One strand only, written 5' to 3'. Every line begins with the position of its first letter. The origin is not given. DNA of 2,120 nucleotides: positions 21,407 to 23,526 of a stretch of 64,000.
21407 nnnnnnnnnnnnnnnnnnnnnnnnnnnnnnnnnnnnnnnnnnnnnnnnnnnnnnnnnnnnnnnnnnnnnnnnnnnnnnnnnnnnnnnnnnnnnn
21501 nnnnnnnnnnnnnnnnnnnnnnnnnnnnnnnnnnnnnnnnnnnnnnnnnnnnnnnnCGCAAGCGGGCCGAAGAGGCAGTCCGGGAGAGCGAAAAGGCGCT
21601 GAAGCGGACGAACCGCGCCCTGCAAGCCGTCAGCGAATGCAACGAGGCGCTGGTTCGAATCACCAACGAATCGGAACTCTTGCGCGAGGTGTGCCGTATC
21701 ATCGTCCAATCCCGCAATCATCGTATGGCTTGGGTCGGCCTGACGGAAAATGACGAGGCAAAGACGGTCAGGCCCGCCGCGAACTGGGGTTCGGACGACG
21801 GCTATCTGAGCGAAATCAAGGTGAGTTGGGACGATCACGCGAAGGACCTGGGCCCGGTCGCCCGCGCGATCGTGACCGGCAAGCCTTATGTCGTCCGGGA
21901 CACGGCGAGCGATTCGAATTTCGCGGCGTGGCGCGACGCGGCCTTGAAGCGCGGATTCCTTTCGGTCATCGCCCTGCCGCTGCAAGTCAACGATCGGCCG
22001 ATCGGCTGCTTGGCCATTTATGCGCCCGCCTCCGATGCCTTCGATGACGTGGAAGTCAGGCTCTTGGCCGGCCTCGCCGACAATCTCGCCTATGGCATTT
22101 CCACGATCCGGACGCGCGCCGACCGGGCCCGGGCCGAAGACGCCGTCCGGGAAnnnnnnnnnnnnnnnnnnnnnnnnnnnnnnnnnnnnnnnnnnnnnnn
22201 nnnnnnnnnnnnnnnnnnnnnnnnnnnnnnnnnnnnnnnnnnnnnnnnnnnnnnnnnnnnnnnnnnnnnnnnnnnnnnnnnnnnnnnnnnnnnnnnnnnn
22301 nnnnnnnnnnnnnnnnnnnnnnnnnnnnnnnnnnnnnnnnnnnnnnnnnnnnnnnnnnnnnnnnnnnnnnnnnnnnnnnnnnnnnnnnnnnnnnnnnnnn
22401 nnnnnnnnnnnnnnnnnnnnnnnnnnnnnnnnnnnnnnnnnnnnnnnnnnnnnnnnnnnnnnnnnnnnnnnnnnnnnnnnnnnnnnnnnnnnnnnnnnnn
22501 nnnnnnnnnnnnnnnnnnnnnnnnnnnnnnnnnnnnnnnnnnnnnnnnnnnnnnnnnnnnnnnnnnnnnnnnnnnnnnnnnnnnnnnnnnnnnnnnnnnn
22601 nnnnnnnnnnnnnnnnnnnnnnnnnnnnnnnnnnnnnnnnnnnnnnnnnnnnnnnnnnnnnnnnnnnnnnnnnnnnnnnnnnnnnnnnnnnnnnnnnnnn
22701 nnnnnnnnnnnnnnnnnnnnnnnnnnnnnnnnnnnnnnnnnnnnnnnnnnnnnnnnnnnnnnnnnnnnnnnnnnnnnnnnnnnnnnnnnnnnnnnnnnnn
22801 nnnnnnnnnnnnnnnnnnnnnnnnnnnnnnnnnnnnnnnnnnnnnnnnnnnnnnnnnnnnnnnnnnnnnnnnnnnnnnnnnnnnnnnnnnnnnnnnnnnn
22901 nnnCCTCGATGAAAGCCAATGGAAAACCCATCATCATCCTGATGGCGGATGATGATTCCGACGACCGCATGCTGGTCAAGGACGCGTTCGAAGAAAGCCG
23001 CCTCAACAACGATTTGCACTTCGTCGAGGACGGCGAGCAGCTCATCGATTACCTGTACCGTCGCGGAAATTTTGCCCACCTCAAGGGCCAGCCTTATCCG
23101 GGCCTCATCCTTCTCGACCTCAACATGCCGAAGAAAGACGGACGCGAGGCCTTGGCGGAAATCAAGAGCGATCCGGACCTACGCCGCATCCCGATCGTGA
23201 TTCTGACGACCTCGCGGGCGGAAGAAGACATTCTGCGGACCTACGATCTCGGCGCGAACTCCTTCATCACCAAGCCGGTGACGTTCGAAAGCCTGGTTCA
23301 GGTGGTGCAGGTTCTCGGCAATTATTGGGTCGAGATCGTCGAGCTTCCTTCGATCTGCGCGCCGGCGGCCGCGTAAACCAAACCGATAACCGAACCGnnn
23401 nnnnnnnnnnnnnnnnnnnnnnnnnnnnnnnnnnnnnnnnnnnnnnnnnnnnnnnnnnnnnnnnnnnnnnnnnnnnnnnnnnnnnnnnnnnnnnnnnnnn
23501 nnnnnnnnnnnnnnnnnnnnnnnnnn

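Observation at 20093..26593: Multi-step phosphorelay operon: CBS protein, PAS-GAF kinase, stand-alone receiver, REC-kinase hybrid, PAS kinase-REC hybrid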

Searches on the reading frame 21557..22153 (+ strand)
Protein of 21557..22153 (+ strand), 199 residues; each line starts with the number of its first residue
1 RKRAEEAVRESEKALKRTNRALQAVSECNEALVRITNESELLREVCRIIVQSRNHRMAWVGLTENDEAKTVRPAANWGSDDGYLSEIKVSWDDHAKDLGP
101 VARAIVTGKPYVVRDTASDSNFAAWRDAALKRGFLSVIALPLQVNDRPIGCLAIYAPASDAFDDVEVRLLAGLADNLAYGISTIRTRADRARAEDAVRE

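Call 64: search_solved_structures(query=window:21590-22153:+, max_evalue=1, show_alignments=3)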
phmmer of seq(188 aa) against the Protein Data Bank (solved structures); distinct sequences matched with E-value up to 1: 3.
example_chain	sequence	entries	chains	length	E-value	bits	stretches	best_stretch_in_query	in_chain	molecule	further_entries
3hcy_A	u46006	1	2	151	0.18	14.4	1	102-183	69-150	Putative two-component sensor histidine kinase protein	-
3ksg_A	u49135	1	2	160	0.56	12.8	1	124-159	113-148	Putative uncharacterized protein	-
3ksf_A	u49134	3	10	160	0.57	12.8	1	124-159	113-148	Putative uncharacterized protein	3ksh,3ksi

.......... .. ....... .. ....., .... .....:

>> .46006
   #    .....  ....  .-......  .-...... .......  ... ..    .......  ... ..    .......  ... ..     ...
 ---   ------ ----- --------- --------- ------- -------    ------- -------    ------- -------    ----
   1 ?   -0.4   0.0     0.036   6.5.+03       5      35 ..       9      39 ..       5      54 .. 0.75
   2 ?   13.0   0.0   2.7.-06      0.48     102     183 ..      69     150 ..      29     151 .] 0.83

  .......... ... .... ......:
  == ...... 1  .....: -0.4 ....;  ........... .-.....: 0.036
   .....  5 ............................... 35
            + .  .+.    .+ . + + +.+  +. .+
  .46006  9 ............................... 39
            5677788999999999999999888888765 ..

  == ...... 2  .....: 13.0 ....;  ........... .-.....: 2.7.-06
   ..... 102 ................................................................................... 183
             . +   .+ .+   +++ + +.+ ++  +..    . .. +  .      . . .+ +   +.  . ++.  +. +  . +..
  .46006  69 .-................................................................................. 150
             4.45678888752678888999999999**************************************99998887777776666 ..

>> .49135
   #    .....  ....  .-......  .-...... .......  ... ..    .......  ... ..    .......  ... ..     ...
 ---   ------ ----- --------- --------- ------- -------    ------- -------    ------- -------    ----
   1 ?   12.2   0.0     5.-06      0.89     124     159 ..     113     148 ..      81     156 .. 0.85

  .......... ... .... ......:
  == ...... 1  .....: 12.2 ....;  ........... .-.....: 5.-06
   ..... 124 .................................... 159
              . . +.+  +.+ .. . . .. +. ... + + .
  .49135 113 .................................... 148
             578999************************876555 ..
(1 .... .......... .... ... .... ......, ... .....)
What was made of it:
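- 21563..22129 (+): GAF module: a 567-nt in-frame segment (residues 305-493 of the 750-aa ORF). It is absent from the kinases of the relatives at about 77% nucleotide identity. A 34-nt direct repeat (21552-21585 and 22119-22152) bounds it. No PDB sequence hit below E 0.1 (call 64).
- On Phytochrome photoreceptor kinases (Cph1/BphP): The GAF segment has no PDB sequence hit below E 0.1 (call 64).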

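Call 80: find_homologous_proteins(query=window:21557-22153:+, max_evalue=1e-10)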
Query seq(199 aa) (199 aa): 24 proteins with E <= 1e-10 among 917 candidates.
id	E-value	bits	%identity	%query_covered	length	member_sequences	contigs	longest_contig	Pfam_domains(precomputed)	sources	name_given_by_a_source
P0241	5.4e-50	187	49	87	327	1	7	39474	PF13185.13,PF01590.33,PF00072.31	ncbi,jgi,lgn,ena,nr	ncbi:MAG TPA: GAF domain-containing protein [Methanothermobacter thermautotrophicus]|nr:GAF domain-c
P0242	9.7e-49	183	47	94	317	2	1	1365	PF13185.13,PF01590.33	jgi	jgi:hypothetical protein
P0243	1.2e-48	183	51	91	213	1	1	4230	PF13185.13,PF01590.33,PF13492.13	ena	-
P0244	5.9e-46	174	49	93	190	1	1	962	PF13185.13,PF01590.33,PF13492.13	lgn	-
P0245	3.6e-45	172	48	100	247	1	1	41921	PF13185.13,PF01590.33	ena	-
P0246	1.4e-44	170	48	92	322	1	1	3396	PF13185.13,PF01590.33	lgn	-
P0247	5.9e-44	168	45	99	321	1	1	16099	PF13185.13,PF01590.33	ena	-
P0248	7.2e-43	164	46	89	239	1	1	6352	PF08447.19,PF13185.13,PF01590.33,PF13492.13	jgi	jgi:GAF domain-containing protein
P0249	1.4e-42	163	47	89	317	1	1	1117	PF13185.13,PF01590.33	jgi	jgi:hypothetical protein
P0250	1.9e-42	163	45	96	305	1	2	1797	PF13185.13,PF01590.33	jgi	jgi:GAF domain-containing protein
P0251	1.1e-41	160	93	44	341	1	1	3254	PF13185.13,PF01590.33,PF02518.32,PF00512.32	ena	-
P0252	3.6e-40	155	45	84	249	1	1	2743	PF13185.13,PF01590.33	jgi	jgi:two-component system cell cycle sensor histidine kinase/response regulator CckA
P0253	1.4e-39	153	46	89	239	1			PF13185.13,PF01590.33,PF08448.17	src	-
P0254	2.3e-39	153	44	93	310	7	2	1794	PF13185.13,PF01590.33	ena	-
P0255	1.7e-33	134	42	84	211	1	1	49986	PF13188.14,PF13185.13,PF01590.33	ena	-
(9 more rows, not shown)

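Call 86: predict_structure(alignment_id=A4)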
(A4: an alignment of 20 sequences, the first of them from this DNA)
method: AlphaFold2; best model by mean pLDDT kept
length: 199 residues; sequences in the alignment: 20
mean_pLDDT: 93.7   pTM: 0.88
mean pLDDT of the five models: 93.7, 92.8, 92.3, 92.3, 91.8
residues with pLDDT >= 90: 173; 70-90: 23; 50-70: 3; < 50: 0
segments of 3 or more residues with pLDDT < 50: none
pLDDT, mean of each block of 10 residues (from residue 1): 96 91 95 97 97 93 93 91 76 85 96 97 92 96 96 97 95 97 97 96
secondary structure, 60 per line:
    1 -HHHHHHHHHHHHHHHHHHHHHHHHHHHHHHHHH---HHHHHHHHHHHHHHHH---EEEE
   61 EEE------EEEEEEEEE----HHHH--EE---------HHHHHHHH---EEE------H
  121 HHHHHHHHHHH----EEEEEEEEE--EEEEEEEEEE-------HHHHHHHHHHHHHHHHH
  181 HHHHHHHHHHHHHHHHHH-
elements in order: H2-34 H38-53 E57-63 E70-78 H83-86 H100-107 E111-113 H120-131 E136-144 E147-156 H164-198
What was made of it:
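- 21563..22129 (+): AF2 model with pLDDT 93.7: a GAF fold between two long helices (call 86).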

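Call 88: fold_search(model_id=the predicted structure, library=pdb)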
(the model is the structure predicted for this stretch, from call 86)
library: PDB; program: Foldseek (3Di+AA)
matches with E <= 10: 1175; with E <= 0.001: 432
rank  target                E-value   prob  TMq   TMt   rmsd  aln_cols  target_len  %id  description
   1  6oei                  4.7e-10  1.00  0.63  0.53   5.6       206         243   19  Yeast Spc42 N-terminal coiled-coil fused to PDB: 3K2N (released 2019-04-24)
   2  3p01_A                6.8e-10  1.00  0.69  0.76   4.2       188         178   15  Crystal structure of two-component response regulator from Nostoc sp. PCC 7120 (released 2010-10-06)
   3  3mmh_A                9.2e-10  1.00  0.70  0.82   2.1       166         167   17  X-ray structure of free methionine-R-sulfoxide reductase from neisseria meningitidis in complex with its substrate (released 2010-05-19)
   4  6oap_A                1.2e-09  1.00  0.70  0.48   2.9       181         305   13  Crystal structure of a dual sensor histidine kinase in the green-light absorbing Pg state (released 2019-09-18)
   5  4g3v_A                1.3e-09  1.00  0.64  0.77   3.6       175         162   15  Crystal structure of A. Aeolicus nlh2 gaf domain in an inactive state (released 2013-05-29)
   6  3p01_B                1.7e-09  1.00  0.68  0.76   4.8       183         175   14  Crystal structure of two-component response regulator from Nostoc sp. PCC 7120 (released 2010-10-06)
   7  1f5m_A                4.0e-09  1.00  0.65  0.73   2.7       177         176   16  STRUCTURE OF THE GAF DOMAIN (released 2000-11-10)
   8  3p01_C                4.5e-09  1.00  0.67  0.77   4.0       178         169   15  Crystal structure of two-component response regulator from Nostoc sp. PCC 7120 (released 2010-10-06)
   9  3w2z                  5.1e-09  1.00  0.63  0.69   6.9       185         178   15  Crystal structure of the cyanobacterial protein (released 2013-01-30)
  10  3ci6_A                5.5e-09  1.00  0.67  0.83   2.7       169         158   10  Crystal structure of the GAF domain from Acinetobacter phosphoenolpyruvate-protein phosphotransferase (released 2008-05-13)
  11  6oaq_B                5.8e-09  1.00  0.75  0.51   2.9       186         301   11  Crystal structure of a dual sensor histidine kinase in BeF3- bound state (released 2019-09-18)
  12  2qyb                  6.6e-09  1.00  0.64  0.82   2.3       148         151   17  Crystal structure of the GAF domain region of putative membrane protein from Geobacter sulfurreducens PCA (released 2007-08-28)
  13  3k2n_A                6.6e-09  1.00  0.65  0.72   4.1       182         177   15  The crystal structure of sigma-54-dependent transcriptional regulator domain from Chlorobium Tepidum TLS (released 2010-01-19)
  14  3ci6_B                7.4e-09  1.00  0.64  0.76   3.3       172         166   12  Crystal structure of the GAF domain from Acinetobacter phosphoenolpyruvate-protein phosphotransferase (released 2008-05-13)
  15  6ob8_A                7.4e-09  1.00  0.71  0.48   3.0       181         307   13  Crystal structure of a dual sensor histidine kinase in green light illuminated state (released 2019-09-18)
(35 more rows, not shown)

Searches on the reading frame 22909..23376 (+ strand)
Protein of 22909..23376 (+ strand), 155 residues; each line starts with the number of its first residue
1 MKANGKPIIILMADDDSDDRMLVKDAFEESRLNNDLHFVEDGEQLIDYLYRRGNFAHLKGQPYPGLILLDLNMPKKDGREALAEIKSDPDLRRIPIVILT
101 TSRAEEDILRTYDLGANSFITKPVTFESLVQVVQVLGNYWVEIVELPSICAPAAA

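Call 3: search_protein_families(library=pfam, proteins=[window:22909-23376:+], max_evalue=0.01)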
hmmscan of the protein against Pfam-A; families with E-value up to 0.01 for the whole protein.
window:22909-23376:+ (155 aa): 2 families
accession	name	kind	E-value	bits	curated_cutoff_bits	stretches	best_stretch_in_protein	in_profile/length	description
PF00072.30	Response_reg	-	5.5e-20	72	30.2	1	10-133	1-110/111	Response regulator receiver domain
PF17950.7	SpmSyn_N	-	0.0011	19.6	25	1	24-79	7-61/96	S-adenosylmethionine decarboxylase N -terminal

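Call 9: find_encoding_contigs(protein=window:22909-23376:+, flank=10000, max_places=6)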
Protein window:22909-23376:+ (155 aa): no gene with exactly this product is on record in the collection.

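Call 35: search_solved_structures(query=window:22909-23376:+, max_evalue=1e-8, show_alignments=3)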
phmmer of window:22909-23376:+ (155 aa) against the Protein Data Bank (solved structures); distinct sequences matched with E-value up to 1e-8: 75 (the best 60 are shown).
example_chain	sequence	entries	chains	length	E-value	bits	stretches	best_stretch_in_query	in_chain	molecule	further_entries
5te9_A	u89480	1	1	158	7.4e-40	139.3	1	8-148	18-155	Response regulator receiver protein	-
1i3c_A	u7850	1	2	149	1.7e-35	125.2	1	6-148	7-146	RESPONSE REGULATOR RCP1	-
1jlk_A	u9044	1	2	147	2.5e-35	124.6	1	6-148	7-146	Response regulator RCP1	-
1k68_A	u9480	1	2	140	8.8e-33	116.3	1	10-148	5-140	Phytochrome Response Regulator RcpA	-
5ic5_A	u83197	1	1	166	4e-32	114.2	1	10-147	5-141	Candidate response regulator, CheY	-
4zyl_A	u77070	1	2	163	1.4e-31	112.5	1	10-149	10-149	RphyB protein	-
5brj_A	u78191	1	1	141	2.9e-29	104.9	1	10-142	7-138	Two component response regulator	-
1k66_A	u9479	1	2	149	7.2e-28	100.4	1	8-148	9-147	Phytochrome Response Regulator RcpB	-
6xvu_A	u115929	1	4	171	5.7e-27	97.5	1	6-152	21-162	Response regulator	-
8avv_A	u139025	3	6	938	1.7e-25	92.7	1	6-152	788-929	Bacteriophytochrome,Response regulator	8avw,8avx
3heb_A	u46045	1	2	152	1e-22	83.6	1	8-147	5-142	Response regulator receiver domain protein (CheY)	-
9g86_A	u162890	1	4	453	1.4e-12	50.8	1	60-145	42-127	Response regulator PleD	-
9g85_A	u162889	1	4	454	1.4e-12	50.8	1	60-145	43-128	Response regulator PleD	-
2wb4_A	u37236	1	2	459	1.4e-12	50.8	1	60-145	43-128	DIGUANYLATE CYCLASE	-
1w25_A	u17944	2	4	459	1.4e-12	50.8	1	60-145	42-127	STALKED-CELL DIFFERENTIATION CONTROLLING PROTEIN | RESPONSE REGULATOR PLED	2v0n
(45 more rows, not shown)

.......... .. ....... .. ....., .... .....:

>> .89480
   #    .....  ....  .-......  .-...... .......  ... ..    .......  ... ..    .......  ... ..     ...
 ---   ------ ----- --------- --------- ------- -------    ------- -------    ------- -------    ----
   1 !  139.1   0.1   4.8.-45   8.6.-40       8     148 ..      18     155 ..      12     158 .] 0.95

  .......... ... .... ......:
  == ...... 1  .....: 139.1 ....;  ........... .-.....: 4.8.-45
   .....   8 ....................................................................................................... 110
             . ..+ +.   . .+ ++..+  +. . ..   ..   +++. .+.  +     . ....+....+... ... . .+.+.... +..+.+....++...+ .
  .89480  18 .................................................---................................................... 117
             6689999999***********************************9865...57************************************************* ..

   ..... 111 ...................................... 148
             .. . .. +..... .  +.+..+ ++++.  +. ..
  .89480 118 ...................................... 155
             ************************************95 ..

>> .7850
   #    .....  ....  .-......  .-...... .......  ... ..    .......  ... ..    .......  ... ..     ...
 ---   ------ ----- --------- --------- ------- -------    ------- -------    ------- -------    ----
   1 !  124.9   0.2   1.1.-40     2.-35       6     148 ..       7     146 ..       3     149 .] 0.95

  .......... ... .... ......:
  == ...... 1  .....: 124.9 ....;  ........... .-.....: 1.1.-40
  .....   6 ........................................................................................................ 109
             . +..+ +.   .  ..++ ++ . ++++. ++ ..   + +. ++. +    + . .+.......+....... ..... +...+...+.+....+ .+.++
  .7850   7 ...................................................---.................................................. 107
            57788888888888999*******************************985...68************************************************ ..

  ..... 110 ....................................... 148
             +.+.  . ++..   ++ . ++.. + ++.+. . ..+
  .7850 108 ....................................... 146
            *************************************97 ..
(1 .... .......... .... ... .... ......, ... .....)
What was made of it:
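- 22909..23376 (+): Rcp1-type single-domain response regulator (155 aa). Asp70, Thr100 and Lys122 are intact. It has the C-terminal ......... tail. PDB phmmer: 5te9 7.4e-40, Rcp1 1.7e-35, RcpA 8.8e-33, RPA3017 1.4e-31, then a drop to 1e-12 (call 35).
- On Rcp1-type (phytochrome-associated) single-domain response regulators: Rcp1 1.7e-35, RcpA 8.8e-33, RPA3017 1.4e-31, RcpB 7e-28, 6xvu 5.7e-27, then a gap to 1e-12 (call 35).
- Closest known: Agp1. Same: The small receiver belongs to the phytochrome-associated class (call 35).
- Closest known: Lhf system of Rhodopseudomonas palustris. Same: The small receiver here matches RPA3017 (4zyl) at 1.4e-31 (call 35).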

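Call 73: search_protein_families(library=ncbifam, proteins=[window:22909-23376:+], max_evalue=0.00001)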
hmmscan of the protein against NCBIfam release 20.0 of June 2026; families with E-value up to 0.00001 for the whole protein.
window:22909-23376:+ (155 aa): 49 families (the best 25 are shown)
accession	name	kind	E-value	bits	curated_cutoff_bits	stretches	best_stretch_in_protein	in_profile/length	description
NF051850.1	RespRegRprY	equivalog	3.8e-14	52.7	370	1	8-134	5-117/234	response regulator transcription factor RprY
NF007135.0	PRK09581.1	equivalog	9.4e-13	47.8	474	1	64-136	47-119/457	PleD family two-component system response regulator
TIGR02154.1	PhoB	equivalog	1.8e-12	47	296.2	1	61-134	44-117/226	phosphate regulon transcriptional regulator PhoB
NF007546.0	PRK10161.1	equivalog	4.1e-11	42.9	471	1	60-134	43-117/229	phosphate response regulator transcription factor PhoB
NF053854.1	RespRegPhoBBctds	equivalog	4.6e-11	42.5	270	1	65-134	43-112/225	two-component system response regulator PhoB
NF007901.0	PRK10610.1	equivalog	1.3e-10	41.5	189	1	6-129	4-116/129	chemotaxis response regulator CheY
NF011874.0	PRK15347.1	equivalog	2e-10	39.4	852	1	65-138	736-811/921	two component system sensor kinase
NF007935.0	PRK10651.1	equivalog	2.2e-10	40.1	250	1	60-134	49-121/216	two-component system response regulator NarL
NF040689.1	MtrAB_MtrA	equivalog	6.8e-10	38.7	300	1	61-133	40-109/219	MtrAB system response regulator MtrA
NF040534.1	resp_reg_YycF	equivalog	7.4e-10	38.5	340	1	62-134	43-112/231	response regulator YycF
TIGR01387.1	cztR_silR_copR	subfamily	1e-09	38.4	279.2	1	57-134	36-111/218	heavy metal response regulator transcription factor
NF041367.1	CheY_Halo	equivalog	1.4e-09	38.3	200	1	58-134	37-111/114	chemotaxis protein CheY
NF041866.1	EpsW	equivalog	1.5e-09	37.5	200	1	43-135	31-123/131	exopolysaccharide biosynthesis response regulator EpsW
NF008199.0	PRK10955.1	equivalog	2e-09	37.7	341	1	10-134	4-112/232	envelope stress response regulator transcription factor CpxR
TIGR02875.1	spore_0_A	equivalog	9.6e-09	34.8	200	1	61-138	46-123/262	sporulation transcription factor Spo0A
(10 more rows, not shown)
